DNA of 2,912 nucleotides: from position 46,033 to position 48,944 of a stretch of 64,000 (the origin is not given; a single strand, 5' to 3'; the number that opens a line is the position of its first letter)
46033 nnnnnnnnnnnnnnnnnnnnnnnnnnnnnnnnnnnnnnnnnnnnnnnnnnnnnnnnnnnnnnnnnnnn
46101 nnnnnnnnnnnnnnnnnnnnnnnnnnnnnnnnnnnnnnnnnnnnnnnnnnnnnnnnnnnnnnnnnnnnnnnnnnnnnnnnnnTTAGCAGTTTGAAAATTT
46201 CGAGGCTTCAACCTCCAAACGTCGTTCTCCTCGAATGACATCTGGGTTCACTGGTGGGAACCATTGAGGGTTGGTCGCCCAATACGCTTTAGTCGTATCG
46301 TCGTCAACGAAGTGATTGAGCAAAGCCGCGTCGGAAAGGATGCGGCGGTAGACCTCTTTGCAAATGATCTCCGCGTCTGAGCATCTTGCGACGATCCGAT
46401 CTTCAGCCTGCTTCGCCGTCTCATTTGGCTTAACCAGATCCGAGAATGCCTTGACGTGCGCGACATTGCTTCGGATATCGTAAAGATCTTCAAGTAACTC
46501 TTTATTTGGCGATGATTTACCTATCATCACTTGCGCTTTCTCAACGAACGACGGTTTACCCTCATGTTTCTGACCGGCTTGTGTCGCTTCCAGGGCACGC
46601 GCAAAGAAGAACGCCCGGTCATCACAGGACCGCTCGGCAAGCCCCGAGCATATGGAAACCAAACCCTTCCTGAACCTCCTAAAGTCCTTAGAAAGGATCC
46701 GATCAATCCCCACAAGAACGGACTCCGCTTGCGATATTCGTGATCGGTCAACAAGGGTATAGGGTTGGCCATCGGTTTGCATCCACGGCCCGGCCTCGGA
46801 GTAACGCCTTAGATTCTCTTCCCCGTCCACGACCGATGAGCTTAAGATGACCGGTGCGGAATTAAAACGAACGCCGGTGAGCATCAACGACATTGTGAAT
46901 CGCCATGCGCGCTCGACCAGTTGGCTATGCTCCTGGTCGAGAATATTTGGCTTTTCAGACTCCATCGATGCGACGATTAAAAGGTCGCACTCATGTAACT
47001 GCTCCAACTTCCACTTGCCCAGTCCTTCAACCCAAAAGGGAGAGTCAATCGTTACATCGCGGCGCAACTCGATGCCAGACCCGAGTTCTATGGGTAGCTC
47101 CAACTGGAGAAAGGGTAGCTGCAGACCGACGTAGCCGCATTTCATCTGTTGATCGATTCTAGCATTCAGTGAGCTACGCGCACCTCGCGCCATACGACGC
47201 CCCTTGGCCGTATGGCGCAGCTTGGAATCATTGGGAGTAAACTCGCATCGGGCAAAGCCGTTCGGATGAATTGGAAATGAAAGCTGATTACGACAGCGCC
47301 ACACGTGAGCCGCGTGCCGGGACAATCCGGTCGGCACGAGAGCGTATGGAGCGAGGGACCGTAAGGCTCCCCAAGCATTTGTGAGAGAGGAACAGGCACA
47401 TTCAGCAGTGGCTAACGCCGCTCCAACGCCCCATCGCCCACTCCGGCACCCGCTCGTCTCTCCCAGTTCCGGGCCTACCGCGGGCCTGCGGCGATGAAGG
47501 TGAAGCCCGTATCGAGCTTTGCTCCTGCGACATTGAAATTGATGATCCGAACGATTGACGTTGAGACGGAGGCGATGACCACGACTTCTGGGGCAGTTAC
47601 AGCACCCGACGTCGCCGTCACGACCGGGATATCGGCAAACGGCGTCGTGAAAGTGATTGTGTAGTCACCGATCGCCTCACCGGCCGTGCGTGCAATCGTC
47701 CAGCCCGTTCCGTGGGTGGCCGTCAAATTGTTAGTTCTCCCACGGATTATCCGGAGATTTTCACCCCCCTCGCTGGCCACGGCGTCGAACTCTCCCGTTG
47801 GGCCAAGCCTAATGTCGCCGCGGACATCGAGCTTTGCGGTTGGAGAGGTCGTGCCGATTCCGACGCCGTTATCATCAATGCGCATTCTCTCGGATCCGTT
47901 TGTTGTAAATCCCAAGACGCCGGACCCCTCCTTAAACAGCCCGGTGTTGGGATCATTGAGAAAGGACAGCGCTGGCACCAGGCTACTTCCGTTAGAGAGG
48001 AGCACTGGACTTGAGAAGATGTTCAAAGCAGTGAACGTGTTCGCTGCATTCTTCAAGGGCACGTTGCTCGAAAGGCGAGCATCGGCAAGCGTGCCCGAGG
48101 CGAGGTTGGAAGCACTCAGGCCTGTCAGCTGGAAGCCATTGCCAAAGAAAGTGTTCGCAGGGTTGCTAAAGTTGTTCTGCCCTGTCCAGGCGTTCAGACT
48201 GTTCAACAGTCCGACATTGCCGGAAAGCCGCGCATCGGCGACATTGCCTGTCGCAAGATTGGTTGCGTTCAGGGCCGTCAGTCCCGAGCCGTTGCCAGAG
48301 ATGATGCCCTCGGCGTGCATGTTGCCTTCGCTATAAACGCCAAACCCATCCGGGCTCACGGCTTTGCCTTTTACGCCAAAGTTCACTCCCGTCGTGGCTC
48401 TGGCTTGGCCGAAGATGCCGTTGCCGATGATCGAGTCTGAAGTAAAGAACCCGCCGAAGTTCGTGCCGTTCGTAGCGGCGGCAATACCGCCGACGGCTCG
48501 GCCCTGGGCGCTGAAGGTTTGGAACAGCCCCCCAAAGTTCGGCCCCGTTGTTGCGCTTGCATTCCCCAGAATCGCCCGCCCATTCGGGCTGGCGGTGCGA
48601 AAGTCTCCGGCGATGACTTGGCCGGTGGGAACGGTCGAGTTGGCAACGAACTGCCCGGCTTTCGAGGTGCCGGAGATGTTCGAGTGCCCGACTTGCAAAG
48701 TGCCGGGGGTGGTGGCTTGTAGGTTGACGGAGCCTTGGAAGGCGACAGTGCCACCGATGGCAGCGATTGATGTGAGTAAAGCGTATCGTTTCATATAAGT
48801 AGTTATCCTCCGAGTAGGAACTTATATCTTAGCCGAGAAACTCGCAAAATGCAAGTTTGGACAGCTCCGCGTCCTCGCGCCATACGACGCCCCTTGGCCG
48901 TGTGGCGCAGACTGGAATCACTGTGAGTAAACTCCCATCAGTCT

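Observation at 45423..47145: Two adjacent, overlapping genes each carrying an R-x4-H (HEPN-like) motif inside a repeat-bounded, lower-GC patch: a candidate toxin/defence cassette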

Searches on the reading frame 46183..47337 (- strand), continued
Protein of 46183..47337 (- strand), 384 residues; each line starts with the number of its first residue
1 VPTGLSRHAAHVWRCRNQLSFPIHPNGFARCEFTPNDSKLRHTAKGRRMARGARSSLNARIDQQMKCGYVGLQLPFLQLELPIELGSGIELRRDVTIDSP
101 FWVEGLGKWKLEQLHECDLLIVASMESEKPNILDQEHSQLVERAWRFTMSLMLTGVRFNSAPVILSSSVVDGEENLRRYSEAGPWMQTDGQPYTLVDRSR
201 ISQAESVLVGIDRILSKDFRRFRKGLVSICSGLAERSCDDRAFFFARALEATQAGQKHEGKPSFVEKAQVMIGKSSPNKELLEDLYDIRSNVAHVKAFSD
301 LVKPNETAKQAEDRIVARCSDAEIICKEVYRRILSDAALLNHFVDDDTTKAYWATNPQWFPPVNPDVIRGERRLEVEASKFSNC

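Call 86: find_encoding_contigs(protein=P0015, flank=10000, max_places=3)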
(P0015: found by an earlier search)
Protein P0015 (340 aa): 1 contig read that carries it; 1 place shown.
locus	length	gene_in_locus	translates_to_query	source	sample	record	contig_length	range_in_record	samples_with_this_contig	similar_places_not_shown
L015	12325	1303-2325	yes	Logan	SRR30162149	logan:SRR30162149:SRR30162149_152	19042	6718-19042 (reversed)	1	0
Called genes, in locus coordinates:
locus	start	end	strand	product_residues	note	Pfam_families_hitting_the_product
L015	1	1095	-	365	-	?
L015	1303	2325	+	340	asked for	-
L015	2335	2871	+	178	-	-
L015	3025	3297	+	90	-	-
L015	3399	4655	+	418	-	PF18871:HEPN_Toprim_N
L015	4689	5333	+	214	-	PF18728:HEPN_AbiV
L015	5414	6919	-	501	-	PF18145:SAVED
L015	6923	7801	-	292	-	PF18144:SMODS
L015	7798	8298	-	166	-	PF18173:bacHORMA_2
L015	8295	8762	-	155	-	PF27322:Cap8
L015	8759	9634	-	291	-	PF13191:AAA_16 (weak), PF13481:AAA_25 (faint), PF20720:nSTAND3 (weak), PF07724:AAA_2 (faint), PF13173:AAA_14 (faint), PF13401:AAA_22 (weak), PF00004:AAA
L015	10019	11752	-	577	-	-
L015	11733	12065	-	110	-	-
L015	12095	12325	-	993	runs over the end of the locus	PF02463:SMC_N (weak), PF13304:AAA_21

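Call 89: search_protein_families(library=ncbifam, alignment_id=A6, max_evalue=1)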
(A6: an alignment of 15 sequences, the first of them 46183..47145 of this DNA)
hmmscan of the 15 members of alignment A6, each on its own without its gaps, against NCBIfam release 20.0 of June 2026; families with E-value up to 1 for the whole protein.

A. member 1, window:46183-47145:- (320 aa): 0 families

B. families by the number of members that match (of 15 scanned): 1 family
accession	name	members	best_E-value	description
NF008412.0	PRK11235.1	1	0.027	type II toxin-antitoxin system RelB/DinJ family antitoxin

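Call 90: search_protein_families(library=phrogs, alignment_id=A6, max_evalue=1)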
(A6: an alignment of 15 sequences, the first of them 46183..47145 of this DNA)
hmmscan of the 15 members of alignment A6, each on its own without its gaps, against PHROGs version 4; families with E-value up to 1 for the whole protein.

A. member 1, window:46183-47145:- (320 aa): 2 families
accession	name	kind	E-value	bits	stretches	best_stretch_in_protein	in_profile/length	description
phrog_31687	-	unknown function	0.0013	19.8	1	271-295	27-51/53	-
phrog_16556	-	unknown function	0.059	14.4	1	242-267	28-54/55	-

B. families by the number of members that match (of 15 scanned): 11 families
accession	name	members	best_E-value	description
phrog_28262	-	2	0.21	-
phrog_31687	-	1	0.0013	-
phrog_34946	-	1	0.042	-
phrog_16556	-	1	0.059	-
phrog_36078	-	1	0.1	-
phrog_32193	-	1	0.11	-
phrog_17773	-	1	0.2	-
phrog_12278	-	1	0.2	tail fiber protein/ lysozyme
phrog_30796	-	1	0.22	-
phrog_26822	-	1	0.35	-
phrog_30992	-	1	0.36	-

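Call 96: search_dna_similar(query=P0013, collection=plasmids, mode=protein, max_evalue=0.1)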
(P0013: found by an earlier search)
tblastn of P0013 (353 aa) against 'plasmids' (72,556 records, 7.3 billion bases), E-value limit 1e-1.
Records with a match: 1; places in all: 1; records where one place covers at least 80% of the query: 0.
Best place of each record, by identity: <60% 1.
By first word of the organism name: Rickettsiales 1.
By predicted mobility (MOB-suite, as given by PLSDB): non-mobilizable 1.
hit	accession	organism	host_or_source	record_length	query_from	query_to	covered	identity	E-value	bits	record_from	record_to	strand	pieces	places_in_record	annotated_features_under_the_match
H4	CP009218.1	Rickettsiales bacterium Ac37b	Amblyomma cajennense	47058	145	229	24%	33.3%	1e-2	45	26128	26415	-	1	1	conjugal transfer pilus assembly protein TraW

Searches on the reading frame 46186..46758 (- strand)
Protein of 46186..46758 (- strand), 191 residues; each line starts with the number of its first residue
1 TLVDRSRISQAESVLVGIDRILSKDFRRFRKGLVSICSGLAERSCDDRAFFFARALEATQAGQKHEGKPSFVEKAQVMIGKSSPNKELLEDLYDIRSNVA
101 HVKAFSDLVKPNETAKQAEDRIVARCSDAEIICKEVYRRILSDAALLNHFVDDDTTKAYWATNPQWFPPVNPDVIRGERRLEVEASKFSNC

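Call 72: search_protein_families(library=pfam, proteins=[window:46186-46758:-], max_evalue=10)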
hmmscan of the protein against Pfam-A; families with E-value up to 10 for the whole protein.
seq(191 aa): 1 family
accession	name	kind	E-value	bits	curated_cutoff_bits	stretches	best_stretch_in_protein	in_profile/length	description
PF03532.18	OMS28_porin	-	0.01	15.6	27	1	33-88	117-172/253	OMS28 porin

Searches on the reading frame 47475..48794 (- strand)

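Call 3: search_protein_families(library=pfam, proteins=[window:47475-48794:-], max_evalue=1)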
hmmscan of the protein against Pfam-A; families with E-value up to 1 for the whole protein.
window:47475-48794:- (439 aa): 1 family
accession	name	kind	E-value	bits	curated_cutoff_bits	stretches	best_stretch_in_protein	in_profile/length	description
PF06598.16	Chlorovi_GP_rpt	-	0.08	13.5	27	1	215-229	1-15/34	Chlorovirus glycoprotein repeat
